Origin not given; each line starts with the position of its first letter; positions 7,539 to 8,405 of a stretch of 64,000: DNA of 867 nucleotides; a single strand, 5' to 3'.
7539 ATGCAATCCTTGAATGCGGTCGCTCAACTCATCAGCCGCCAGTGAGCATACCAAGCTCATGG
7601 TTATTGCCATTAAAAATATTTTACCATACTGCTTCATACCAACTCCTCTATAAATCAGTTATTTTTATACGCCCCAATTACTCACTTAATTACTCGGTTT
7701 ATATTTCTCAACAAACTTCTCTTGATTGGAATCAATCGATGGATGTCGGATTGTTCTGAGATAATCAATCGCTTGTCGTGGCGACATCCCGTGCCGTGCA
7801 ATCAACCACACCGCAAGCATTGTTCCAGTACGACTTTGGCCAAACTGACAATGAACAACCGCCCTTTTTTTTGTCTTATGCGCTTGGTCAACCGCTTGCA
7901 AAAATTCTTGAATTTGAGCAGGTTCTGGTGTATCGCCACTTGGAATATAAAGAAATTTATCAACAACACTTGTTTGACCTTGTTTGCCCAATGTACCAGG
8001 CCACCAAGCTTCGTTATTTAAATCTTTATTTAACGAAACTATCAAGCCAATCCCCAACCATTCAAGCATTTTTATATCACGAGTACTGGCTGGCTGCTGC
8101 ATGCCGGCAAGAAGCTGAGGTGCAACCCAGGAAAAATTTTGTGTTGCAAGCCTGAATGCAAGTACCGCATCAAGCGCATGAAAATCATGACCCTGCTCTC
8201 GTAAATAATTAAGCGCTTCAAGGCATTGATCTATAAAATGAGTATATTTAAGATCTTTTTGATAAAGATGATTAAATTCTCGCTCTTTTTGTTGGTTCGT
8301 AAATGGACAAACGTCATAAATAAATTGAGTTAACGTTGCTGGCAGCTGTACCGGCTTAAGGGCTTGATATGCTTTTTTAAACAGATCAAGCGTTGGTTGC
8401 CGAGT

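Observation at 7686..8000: C-terminal eukaryote-type dual-specificity phosphatase domain on a secreted bacterial protein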

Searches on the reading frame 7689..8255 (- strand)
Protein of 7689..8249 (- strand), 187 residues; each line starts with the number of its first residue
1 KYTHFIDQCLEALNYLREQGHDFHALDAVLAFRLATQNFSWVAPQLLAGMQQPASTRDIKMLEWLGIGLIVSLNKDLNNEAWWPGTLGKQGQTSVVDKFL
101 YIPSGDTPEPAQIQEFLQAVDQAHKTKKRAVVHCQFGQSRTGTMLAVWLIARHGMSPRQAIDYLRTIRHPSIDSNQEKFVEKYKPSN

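Call 5: search_solved_structures(query=window:7689-8249:-, max_evalue=1, show_alignments=3)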
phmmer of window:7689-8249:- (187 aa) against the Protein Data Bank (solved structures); distinct sequences matched with E-value up to 1: 130 (the best 60 are shown).
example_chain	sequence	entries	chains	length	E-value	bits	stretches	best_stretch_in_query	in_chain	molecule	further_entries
2img_A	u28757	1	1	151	1.3e-16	64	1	36-180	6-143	Dual specificity protein phosphatase 23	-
4erc_A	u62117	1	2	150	1.4e-16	63.8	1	37-180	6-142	Dual specificity protein phosphatase 23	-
25xa_A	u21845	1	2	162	3.4e-13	52.8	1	37-183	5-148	Dual specificity protein phosphatase family protein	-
2i6i_A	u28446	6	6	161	1.1e-08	38.1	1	41-179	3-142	Sulfolobus solfataricus protein tyrosine phosphatase | protein tyrosine phosphatase | SsoPTP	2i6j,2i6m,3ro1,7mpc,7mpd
5z5b_A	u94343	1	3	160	1.6e-07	34.4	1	102-178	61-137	Protein-tyrosine phosphatase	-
5z59_A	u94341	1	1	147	1.8e-07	34.2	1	102-178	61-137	Protein-tyrosine phosphatase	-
5z5a_A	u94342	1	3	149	1.8e-07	34.1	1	102-178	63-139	Protein-tyrosine phosphatase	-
9e9l_A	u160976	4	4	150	1.9e-07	34.1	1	101-179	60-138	ShufPTP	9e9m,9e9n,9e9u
2dxp_A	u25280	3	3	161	2.8e-07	33.5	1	41-179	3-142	Sulfolobus solfataricus protein tyrosine phosphatase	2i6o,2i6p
1ohc_A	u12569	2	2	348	3.1e-07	33.4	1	100-180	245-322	CDC14B2 PHOSPHATASE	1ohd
3rgo_A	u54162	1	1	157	2.4e-06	30.5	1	126-181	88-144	Protein-tyrosine phosphatase mitochondrial 1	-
1ohe_A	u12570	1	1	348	8e-06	28.8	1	100-180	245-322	CDC14B2 PHOSPHATASE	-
9h2j_O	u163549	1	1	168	9.3e-06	28.6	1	94-173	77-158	Tyrosine-protein phosphatase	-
1yn9_A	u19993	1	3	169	9.4e-06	28.6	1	94-173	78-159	polynucleotide 5'-phosphatase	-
8ct8_C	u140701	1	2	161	1.4e-05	28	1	97-186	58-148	PRL-1 phosphatase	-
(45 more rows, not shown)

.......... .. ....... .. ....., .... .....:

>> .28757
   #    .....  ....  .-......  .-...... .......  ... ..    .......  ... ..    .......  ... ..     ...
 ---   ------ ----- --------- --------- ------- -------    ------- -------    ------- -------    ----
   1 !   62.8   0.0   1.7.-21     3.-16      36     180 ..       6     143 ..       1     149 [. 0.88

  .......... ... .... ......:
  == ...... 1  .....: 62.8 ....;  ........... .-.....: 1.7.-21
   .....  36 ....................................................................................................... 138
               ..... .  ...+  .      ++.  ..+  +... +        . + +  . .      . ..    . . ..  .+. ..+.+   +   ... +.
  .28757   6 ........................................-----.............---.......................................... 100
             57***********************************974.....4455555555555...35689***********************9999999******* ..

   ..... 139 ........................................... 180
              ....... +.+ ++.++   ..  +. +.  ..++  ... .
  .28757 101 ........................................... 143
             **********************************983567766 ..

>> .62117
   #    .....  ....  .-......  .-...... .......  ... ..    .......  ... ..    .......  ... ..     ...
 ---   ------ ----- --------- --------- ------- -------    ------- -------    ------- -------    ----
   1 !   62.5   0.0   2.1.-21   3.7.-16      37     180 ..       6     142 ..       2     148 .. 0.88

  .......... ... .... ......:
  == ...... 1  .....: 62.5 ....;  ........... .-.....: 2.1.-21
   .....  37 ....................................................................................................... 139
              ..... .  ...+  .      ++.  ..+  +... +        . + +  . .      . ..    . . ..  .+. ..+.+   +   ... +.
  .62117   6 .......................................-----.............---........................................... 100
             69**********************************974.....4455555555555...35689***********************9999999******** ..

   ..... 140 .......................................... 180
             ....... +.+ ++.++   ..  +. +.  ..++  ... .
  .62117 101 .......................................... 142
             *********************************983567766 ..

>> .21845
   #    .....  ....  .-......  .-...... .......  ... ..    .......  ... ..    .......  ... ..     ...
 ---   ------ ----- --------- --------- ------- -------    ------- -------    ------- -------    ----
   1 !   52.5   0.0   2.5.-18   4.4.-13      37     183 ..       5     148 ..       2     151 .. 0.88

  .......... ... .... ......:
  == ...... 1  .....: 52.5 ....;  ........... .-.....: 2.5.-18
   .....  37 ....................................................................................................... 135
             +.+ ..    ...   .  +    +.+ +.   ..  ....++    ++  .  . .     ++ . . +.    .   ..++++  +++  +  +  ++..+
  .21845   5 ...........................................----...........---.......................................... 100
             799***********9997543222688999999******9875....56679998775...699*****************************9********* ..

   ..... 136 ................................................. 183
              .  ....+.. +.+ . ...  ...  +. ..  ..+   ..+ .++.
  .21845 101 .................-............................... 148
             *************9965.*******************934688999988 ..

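Call 23: find_homologous_proteins(query=window:7689-8159:-, max_evalue=0.00001)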
Query window:7689-8159:- (157 aa): 1 proteins with E <= 0.00001 among 12 candidates.
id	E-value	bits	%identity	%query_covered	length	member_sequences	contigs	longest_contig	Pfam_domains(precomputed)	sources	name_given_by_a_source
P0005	2.1e-11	62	32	95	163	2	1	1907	PF22784.2,PF14566.12,PF22741.2,PF22785.2,PF00102.33,PF00782.26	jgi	jgi:atypical dual specificity phosphatase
